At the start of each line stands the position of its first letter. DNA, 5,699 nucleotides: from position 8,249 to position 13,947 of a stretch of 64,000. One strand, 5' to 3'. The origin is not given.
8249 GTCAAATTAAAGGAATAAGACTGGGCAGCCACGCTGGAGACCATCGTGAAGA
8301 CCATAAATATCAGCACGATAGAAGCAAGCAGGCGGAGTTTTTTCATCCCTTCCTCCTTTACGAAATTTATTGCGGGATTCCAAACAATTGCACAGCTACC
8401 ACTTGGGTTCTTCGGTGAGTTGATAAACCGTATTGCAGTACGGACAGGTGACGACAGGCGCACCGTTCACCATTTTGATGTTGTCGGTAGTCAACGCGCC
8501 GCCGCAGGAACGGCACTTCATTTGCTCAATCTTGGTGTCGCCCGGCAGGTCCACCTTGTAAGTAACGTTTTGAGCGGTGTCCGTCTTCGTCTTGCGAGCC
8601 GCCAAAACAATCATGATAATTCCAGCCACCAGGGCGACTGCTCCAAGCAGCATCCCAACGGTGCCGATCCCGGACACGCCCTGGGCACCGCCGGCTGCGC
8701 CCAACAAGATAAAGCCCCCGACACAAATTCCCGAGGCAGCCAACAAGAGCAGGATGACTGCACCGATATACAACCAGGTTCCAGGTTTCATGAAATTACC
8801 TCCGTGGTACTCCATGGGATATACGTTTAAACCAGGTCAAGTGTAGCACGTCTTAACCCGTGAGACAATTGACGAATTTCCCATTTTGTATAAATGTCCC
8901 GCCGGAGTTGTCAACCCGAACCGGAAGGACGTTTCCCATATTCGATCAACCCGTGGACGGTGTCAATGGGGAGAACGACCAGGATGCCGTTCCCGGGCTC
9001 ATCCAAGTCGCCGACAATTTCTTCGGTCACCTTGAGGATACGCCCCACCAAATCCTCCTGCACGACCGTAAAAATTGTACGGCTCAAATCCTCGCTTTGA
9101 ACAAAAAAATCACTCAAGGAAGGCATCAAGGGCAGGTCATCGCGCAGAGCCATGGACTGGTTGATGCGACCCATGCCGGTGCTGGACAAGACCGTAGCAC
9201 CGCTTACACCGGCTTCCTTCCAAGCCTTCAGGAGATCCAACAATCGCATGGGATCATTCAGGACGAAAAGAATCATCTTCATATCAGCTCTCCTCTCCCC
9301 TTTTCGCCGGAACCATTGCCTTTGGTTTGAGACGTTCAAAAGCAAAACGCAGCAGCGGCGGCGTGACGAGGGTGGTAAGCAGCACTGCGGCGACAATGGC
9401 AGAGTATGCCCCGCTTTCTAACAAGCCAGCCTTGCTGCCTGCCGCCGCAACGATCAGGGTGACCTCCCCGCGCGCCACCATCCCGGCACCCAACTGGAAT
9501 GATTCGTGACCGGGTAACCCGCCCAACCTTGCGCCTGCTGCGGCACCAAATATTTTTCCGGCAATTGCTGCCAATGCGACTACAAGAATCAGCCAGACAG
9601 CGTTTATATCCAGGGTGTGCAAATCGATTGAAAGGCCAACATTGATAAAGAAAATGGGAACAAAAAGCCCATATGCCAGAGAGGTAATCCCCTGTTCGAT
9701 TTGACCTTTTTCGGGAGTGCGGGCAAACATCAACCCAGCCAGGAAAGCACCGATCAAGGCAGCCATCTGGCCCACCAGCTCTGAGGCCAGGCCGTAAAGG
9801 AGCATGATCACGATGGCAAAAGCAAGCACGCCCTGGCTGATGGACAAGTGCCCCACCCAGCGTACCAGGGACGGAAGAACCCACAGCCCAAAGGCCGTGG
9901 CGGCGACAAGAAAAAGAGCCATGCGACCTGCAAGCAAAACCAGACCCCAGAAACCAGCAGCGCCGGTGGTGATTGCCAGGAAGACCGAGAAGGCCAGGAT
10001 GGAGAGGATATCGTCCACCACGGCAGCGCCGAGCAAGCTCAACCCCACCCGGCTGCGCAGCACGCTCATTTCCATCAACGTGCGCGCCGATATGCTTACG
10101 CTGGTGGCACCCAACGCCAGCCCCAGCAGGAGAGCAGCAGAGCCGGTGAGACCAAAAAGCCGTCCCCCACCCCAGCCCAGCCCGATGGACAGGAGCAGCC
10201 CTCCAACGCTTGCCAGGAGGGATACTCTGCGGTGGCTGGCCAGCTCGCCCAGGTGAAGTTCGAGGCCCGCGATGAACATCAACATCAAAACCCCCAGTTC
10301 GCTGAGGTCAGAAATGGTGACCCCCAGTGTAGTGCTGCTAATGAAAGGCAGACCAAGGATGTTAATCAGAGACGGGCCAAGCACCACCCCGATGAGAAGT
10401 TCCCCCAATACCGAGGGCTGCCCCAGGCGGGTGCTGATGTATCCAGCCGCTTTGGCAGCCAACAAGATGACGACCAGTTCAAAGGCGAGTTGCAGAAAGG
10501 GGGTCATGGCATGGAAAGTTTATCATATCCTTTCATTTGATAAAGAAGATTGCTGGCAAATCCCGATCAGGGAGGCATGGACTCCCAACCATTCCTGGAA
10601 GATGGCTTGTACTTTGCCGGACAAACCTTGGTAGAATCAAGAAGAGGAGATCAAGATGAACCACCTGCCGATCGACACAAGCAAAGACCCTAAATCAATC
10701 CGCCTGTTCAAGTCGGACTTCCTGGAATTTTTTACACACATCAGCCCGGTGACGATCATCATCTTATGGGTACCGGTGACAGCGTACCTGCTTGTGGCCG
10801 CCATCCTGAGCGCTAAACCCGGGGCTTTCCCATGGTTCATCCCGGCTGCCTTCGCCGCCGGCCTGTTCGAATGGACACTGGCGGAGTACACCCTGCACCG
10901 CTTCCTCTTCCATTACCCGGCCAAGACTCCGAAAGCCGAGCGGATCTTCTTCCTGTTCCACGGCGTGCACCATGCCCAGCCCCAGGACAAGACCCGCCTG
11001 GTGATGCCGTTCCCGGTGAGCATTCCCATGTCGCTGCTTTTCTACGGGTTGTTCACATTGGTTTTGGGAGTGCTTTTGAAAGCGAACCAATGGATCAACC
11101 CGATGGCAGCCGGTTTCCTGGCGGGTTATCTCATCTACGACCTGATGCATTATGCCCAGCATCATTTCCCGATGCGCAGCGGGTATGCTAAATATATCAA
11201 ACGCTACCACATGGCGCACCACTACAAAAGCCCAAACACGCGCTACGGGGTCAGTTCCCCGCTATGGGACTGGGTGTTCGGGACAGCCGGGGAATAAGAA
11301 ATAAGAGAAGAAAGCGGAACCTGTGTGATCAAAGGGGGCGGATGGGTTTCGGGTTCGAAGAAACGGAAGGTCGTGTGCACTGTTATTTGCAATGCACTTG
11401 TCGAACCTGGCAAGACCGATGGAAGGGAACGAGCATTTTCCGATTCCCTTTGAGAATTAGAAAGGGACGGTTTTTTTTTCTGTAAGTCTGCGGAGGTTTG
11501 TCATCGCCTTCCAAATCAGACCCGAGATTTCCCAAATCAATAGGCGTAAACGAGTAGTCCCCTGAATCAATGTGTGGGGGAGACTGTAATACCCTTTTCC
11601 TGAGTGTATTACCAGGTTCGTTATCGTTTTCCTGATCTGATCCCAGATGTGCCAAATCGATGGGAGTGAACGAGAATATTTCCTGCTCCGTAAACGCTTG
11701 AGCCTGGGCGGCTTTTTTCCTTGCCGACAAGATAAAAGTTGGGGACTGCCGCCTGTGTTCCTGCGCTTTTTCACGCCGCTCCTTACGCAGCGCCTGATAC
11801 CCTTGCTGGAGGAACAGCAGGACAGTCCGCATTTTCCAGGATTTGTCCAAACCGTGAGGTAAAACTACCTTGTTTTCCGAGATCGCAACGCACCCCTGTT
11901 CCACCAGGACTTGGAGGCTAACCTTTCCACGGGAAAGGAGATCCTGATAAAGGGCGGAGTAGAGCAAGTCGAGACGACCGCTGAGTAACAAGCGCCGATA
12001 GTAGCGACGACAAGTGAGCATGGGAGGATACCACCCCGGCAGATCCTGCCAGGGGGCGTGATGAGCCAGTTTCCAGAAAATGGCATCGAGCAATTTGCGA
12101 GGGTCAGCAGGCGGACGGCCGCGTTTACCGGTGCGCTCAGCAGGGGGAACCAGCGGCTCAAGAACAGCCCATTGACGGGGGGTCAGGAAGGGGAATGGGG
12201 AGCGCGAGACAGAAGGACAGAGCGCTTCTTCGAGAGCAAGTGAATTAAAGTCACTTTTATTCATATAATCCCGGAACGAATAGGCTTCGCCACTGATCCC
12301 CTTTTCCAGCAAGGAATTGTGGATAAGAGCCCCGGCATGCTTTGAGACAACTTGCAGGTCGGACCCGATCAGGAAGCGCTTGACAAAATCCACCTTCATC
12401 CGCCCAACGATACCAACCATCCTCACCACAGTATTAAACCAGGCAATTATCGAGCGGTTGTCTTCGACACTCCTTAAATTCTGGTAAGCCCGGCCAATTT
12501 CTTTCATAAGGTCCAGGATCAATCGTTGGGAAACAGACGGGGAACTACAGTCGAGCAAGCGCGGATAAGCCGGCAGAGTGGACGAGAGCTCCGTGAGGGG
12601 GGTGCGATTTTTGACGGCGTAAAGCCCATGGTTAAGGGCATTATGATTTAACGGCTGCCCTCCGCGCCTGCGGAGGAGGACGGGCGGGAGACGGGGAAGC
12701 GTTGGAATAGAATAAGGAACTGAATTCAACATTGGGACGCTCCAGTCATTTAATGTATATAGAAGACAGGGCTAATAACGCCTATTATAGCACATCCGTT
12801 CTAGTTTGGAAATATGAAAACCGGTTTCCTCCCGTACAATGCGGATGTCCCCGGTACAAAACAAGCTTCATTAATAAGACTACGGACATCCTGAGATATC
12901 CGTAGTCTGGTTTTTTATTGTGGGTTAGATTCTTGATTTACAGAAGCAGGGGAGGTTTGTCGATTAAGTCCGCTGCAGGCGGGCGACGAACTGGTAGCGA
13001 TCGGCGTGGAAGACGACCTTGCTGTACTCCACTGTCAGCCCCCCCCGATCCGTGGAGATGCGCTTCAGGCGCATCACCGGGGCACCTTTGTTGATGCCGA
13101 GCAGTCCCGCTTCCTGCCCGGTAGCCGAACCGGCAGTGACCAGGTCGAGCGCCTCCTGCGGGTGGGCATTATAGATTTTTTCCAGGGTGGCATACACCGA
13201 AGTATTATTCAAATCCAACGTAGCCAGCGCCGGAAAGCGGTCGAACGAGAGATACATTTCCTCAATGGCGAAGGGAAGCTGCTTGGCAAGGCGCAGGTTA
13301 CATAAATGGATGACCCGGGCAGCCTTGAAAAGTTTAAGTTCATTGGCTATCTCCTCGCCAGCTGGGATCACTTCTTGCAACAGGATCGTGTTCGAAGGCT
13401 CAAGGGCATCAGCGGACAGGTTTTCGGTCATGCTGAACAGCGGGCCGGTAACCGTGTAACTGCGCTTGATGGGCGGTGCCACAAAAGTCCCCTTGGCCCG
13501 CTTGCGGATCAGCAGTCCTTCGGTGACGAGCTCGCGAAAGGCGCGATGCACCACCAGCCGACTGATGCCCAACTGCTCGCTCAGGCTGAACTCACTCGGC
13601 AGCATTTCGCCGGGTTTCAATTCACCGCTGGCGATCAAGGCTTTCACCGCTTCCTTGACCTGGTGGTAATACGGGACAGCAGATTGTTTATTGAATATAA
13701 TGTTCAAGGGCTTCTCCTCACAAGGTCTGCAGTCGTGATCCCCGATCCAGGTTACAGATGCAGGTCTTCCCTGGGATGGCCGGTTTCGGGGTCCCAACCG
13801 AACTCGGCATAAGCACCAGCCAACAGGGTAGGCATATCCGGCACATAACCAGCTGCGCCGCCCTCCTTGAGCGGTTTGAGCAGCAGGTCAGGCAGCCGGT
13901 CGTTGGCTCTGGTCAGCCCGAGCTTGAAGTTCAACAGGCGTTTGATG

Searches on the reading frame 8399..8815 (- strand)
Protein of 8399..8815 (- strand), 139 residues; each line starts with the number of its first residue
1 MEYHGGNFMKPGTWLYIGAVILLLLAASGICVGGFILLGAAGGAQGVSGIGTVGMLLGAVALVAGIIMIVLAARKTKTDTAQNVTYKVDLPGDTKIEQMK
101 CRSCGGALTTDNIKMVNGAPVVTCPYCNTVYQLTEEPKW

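Call 7: search_protein_families(library=pfam, max_evalue=0.01, proteins=[window:8399-8815:-])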
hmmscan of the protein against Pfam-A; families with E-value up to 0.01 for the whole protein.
seq(139 aa): 2 families
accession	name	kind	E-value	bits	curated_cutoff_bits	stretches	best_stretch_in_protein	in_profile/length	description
PF24440.1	DUF7559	-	0.00016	22.2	27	0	85-113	22-50/52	Family of unknown function (DUF7559)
PF11331.13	Zn_ribbon_12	-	0.0053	16.9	27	0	118-135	3-20/45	EDR4 zinc-ribbon domain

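Call 8: search_protein_families(library=ncbifam, max_evalue=0.01, proteins=[window:8399-8815:-])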
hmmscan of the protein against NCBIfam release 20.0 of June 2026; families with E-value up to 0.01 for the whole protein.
seq(139 aa): 1 family
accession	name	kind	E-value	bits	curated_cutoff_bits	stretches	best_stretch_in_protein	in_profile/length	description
NF047912.1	ECs_2282_CxxC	subfamily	0.00032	20.5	37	0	99-131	3-37/60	ECs_2282 family putative zinc-binding protein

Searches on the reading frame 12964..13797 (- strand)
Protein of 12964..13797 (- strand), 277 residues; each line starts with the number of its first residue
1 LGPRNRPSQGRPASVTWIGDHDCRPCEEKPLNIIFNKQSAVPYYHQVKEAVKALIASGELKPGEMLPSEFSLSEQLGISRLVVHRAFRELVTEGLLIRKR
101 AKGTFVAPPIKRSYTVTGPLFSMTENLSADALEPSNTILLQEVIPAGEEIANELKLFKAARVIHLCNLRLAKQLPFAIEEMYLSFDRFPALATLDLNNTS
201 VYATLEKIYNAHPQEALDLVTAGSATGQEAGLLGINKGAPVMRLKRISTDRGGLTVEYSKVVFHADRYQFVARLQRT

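Call 28: search_protein_families(library=pfam, max_evalue=0.001, proteins=[window:12964-13797:-])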
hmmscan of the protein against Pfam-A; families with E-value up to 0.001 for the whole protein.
window:12964-13797:- (277 aa): 2 families
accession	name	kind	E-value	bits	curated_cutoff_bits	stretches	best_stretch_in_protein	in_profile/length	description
PF07702.18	UTRA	-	5.1e-33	114.3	23.8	1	132-269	4-141/141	UTRA domain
PF00392.27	GntR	-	7e-19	67.7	27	1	44-106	2-64/64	Bacterial regulatory proteins, gntR family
